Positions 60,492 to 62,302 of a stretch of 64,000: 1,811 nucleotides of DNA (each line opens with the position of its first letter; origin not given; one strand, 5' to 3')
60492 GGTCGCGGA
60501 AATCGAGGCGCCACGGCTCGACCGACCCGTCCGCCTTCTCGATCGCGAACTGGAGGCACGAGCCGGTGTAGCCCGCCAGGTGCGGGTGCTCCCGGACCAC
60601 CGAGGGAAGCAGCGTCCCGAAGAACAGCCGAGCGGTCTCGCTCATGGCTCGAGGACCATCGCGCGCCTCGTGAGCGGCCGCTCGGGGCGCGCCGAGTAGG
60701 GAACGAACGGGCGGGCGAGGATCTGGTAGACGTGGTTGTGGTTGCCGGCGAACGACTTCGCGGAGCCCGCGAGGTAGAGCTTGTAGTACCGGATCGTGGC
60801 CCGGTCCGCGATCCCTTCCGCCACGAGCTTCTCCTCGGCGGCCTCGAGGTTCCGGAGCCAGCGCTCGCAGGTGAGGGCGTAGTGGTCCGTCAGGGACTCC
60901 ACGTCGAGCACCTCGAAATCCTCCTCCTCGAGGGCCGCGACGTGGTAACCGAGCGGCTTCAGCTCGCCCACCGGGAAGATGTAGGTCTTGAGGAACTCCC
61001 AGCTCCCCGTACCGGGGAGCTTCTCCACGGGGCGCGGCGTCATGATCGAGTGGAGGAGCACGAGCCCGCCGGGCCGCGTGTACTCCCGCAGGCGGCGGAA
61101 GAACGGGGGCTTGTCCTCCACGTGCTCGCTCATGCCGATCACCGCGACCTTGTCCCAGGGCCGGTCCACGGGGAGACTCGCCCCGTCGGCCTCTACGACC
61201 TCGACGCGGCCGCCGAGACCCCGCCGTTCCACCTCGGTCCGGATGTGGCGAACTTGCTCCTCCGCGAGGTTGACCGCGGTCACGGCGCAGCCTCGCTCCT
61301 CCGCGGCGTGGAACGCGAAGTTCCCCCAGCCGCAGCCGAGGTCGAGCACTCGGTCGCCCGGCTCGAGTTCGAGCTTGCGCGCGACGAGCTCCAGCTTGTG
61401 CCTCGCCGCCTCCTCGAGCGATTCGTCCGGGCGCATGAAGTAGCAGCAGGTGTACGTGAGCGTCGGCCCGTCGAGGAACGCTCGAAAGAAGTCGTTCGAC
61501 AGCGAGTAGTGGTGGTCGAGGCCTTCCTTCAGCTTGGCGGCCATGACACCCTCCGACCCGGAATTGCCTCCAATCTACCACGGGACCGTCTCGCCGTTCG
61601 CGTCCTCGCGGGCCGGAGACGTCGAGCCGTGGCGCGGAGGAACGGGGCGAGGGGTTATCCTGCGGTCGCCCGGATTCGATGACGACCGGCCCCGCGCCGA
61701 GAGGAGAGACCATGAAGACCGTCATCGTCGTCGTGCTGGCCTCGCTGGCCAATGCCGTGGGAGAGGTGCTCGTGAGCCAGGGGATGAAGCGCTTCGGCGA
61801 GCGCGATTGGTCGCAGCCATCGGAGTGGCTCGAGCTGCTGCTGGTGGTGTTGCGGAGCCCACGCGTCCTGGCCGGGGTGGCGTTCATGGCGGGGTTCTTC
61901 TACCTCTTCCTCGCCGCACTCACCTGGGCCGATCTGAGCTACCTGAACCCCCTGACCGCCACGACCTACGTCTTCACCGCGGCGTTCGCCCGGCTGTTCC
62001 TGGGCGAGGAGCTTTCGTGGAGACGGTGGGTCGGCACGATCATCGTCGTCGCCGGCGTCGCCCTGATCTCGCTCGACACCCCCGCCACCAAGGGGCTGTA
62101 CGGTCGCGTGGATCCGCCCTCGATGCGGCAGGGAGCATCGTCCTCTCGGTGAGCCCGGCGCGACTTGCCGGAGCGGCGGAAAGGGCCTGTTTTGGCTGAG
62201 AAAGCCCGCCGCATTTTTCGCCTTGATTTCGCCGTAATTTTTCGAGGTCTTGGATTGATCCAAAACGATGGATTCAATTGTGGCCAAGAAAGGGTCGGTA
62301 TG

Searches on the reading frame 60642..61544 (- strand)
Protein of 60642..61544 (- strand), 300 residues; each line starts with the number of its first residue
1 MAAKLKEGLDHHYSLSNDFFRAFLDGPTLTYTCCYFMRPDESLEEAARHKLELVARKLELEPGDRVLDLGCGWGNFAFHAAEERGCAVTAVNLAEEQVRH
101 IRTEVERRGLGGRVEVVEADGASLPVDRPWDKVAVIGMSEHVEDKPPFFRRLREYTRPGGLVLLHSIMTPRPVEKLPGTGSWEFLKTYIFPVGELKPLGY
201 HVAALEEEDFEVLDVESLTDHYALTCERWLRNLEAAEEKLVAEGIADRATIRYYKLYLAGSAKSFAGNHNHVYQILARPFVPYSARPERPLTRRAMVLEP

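Call 43: search_protein_families(library=pfam, proteins=[window:60642-61544:-], max_evalue=0.001)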
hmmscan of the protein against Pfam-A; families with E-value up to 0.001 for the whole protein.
window:60642-61544:- (300 aa): 13 families
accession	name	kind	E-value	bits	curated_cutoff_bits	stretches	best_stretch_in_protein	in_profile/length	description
PF02353.26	CMAS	-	1.4e-66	225.1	27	1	8-275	9-273/273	Mycolic acid cyclopropane synthetase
PF13649.12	Methyltransf_25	-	1.4e-15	58.2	27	1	66-160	1-97/97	Methyltransferase domain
PF08241.18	Methyltransf_11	-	2.1e-14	54.4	21.2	1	67-163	1-94/95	Methyltransferase domain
PF13489.12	Methyltransf_23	-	5.5e-12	46.2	27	1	45-168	7-120/164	Methyltransferase domain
PF08242.18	Methyltransf_12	-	2.1e-11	44.8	30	1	67-161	1-97/98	Methyltransferase domain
PF13847.12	Methyltransf_31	-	2.9e-11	43.7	27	1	61-168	2-113/145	Methyltransferase domain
PF05175.20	MTS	-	2e-05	24.7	23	1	53-130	22-99/170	Methyltransferase small domain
PF01728.25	FtsJ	-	5.3e-05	23.7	24.1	1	48-102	6-62/181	FtsJ-like methyltransferase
PF01135.25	PCMT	-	7.3e-05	23.1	20.3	1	53-139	64-152/210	Protein-L-isoaspartate(D-aspartate) O-methyltransferase (PCMT)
PF03848.20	TehB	-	0.00011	22.1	20.4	1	60-170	29-138/193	Tellurite resistance protein TehB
PF01209.24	Ubie_methyltran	-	0.00013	21.9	20.1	1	57-164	42-151/233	ubiE/COQ5 methyltransferase family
PF12847.13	Methyltransf_18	-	0.0002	21.9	27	1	51-138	5-91/151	Methyltransferase domain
PF02475.24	TRM5-TYW2_MTfase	-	0.00058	20.3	28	0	60-168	34-139/164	TRM5/TYW2 methyltransferase domain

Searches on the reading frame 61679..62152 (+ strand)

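Call 43: search_protein_families(library=pfam, proteins=[window:61679-62152:+], max_evalue=0.001)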
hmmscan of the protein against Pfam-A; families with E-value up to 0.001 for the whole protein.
window:61679-62152:+ (157 aa): 4 families
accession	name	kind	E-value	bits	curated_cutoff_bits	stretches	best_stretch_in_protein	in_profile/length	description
PF00892.27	EamA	-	8.8e-11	42.7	28.2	1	44-131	56-134/135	EamA-like transporter family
PF03151.22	TPT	-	5.3e-05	23.2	30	1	80-132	85-137/291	Triose-phosphate Transporter family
PF05653.20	Mg_trans_NIPA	-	0.00015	21.5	26.2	1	15-138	7-127/295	Magnesium transporter NIPA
PF10639.15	TMEM234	-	0.00064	20.2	30.1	0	75-130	56-112/113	Putative transmembrane family 234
